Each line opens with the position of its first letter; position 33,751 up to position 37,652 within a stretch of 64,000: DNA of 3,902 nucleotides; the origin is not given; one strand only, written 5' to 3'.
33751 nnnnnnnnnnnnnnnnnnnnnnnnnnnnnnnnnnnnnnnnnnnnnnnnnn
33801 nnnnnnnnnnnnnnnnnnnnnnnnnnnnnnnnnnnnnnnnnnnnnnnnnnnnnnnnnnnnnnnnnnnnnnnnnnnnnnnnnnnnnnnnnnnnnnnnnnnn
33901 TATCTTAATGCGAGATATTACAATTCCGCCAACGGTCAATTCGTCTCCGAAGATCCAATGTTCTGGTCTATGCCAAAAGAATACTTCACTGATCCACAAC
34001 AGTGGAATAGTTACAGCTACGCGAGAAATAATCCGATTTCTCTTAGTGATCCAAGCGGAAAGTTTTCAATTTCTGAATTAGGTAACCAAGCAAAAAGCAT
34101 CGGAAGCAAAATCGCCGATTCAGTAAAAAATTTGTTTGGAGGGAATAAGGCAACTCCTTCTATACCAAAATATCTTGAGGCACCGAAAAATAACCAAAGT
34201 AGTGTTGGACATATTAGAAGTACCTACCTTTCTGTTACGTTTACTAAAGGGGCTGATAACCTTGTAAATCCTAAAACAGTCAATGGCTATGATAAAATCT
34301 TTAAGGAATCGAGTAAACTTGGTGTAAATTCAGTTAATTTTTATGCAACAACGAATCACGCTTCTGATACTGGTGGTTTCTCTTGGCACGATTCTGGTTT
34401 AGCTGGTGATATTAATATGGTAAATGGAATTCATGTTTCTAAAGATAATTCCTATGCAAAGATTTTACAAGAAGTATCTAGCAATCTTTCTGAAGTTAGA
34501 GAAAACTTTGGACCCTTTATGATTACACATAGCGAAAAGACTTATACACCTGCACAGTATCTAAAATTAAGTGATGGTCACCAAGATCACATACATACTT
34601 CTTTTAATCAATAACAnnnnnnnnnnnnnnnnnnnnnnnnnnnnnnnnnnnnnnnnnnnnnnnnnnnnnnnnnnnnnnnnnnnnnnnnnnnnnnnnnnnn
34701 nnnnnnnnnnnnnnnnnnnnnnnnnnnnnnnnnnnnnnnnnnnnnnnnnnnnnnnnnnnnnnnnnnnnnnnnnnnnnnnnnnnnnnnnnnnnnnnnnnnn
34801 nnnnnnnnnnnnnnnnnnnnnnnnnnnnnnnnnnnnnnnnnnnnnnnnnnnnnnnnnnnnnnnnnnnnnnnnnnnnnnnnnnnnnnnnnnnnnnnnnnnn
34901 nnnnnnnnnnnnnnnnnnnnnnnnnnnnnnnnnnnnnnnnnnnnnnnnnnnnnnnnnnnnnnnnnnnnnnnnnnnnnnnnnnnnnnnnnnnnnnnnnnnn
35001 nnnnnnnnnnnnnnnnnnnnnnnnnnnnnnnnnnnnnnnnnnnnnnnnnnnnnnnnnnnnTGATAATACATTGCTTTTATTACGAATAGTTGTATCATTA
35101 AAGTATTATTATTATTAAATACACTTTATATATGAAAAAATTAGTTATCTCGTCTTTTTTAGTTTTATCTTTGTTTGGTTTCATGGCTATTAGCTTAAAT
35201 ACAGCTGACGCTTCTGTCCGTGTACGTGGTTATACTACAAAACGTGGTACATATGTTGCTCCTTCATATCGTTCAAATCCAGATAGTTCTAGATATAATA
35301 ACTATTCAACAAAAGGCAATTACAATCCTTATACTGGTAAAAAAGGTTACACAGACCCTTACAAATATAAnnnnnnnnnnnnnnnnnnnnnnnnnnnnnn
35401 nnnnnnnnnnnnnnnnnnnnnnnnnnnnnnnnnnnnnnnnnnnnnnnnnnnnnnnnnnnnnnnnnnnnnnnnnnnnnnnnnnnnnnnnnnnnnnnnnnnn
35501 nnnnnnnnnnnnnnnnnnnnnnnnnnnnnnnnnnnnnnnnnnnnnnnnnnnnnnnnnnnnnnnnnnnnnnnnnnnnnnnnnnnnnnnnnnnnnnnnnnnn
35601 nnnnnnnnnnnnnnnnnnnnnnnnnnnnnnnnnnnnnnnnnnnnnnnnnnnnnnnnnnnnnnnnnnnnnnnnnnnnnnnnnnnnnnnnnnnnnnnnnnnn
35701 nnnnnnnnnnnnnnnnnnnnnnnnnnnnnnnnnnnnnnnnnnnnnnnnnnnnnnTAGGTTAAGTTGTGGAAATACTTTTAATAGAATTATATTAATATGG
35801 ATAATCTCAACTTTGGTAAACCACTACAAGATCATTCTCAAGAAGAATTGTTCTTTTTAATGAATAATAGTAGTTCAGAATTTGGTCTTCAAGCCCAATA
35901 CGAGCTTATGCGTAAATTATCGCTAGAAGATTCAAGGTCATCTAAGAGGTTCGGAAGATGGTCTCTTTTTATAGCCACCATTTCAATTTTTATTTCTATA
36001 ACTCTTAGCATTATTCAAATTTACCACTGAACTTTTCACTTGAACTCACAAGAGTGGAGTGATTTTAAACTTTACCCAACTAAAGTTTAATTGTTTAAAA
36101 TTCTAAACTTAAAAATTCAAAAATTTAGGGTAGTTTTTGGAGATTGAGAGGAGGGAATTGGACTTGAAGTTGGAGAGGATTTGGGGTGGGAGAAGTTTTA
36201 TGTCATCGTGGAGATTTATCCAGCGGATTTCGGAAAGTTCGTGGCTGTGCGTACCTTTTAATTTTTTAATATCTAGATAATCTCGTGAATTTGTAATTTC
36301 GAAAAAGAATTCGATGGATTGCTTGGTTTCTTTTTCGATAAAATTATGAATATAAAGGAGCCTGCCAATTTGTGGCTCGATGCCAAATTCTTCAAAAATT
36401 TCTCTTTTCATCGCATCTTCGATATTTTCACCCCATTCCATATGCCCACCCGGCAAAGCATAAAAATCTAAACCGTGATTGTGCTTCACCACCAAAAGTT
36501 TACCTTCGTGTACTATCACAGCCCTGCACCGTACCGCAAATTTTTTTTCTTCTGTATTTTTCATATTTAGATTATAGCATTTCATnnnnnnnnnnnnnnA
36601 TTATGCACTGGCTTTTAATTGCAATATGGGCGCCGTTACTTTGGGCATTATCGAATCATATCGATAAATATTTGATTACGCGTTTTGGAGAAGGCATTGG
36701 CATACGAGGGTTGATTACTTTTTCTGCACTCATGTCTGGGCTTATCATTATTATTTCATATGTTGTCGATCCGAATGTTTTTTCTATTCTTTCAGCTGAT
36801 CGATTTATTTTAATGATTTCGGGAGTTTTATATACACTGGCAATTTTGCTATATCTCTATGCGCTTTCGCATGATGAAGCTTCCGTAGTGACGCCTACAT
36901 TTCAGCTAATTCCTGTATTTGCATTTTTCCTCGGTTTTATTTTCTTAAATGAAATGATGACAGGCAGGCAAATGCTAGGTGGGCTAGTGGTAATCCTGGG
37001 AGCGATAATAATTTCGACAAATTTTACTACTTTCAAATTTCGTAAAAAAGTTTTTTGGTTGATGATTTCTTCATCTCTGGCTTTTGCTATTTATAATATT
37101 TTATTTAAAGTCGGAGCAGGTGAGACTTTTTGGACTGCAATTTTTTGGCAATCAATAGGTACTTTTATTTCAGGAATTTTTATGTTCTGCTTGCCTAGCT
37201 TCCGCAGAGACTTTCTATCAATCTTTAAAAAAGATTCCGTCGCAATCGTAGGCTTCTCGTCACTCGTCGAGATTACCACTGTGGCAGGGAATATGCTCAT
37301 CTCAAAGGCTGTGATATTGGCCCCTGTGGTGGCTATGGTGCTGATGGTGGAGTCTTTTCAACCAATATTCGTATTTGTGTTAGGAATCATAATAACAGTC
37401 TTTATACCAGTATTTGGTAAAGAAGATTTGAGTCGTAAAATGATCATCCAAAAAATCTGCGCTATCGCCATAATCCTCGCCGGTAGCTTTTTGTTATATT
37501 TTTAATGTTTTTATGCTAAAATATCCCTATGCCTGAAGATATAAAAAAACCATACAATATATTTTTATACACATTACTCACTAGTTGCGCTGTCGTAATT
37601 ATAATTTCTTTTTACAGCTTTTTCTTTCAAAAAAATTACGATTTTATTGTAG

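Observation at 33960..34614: Unrecognised C-terminal domain after the RHS core (candidate novel toxin) with an HQDHIH motif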

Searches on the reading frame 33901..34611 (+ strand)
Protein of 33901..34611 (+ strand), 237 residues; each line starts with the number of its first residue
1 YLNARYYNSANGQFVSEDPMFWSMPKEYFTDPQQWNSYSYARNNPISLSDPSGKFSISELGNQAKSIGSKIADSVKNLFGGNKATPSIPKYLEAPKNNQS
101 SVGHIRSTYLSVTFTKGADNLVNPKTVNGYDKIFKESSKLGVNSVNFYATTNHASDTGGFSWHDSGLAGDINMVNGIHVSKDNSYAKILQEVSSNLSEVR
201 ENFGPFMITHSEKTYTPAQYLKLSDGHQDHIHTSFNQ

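Call 3: search_protein_families(library=pfam, proteins=[window:33901-34611:+], max_evalue=1)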
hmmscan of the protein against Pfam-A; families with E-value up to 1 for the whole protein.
window:33901-34611:+ (237 aa): 0 families

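Call 4: search_protein_families(library=ncbifam, proteins=[window:33901-34611:+], max_evalue=1)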
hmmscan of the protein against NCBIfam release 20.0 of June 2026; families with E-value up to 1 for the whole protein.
window:33901-34611:+ (237 aa): 1 family
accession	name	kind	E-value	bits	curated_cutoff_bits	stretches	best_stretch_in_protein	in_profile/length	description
TIGR03696.1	Rhs_assc_core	domain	1.3e-10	41.6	32.5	1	1-53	32-75/76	RHS repeat-associated core domain-containing protein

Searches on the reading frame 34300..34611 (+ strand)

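Call 9: search_protein_families(library=pfam, proteins=[window:34300-34611:+], max_evalue=10)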
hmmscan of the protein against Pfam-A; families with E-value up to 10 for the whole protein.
window:34300-34611:+ (104 aa): 1 family
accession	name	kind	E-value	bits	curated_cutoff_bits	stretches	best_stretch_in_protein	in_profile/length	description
PF13539.11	Peptidase_M15_4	-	0.032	15.2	25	1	24-51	3-23/70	D-alanyl-D-alanine carboxypeptidase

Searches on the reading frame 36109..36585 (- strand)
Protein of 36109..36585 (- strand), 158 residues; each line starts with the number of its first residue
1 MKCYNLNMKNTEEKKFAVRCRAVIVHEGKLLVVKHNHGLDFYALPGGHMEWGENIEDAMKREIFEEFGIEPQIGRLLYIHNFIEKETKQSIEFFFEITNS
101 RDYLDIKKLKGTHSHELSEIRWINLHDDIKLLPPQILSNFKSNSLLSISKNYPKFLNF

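Call 65: search_protein_families(library=pfam, proteins=[window:36109-36585:-], max_evalue=0.001)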
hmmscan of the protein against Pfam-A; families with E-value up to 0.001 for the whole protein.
window:36109-36585:- (158 aa): 1 family
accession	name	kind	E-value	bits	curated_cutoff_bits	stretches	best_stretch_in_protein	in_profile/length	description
PF00293.34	NUDIX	-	1.4e-15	57.9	21.1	1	22-127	7-117/134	NUDIX domain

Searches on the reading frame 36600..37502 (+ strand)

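Call 65: search_protein_families(library=pfam, proteins=[window:36600-37502:+], max_evalue=0.001)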
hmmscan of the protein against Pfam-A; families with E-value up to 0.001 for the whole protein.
window:36600-37502:+ (301 aa): 1 family
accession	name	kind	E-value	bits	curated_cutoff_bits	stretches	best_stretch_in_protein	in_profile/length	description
PF00892.27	EamA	-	2.4e-13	51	28.2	1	4-140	3-135/135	EamA-like transporter family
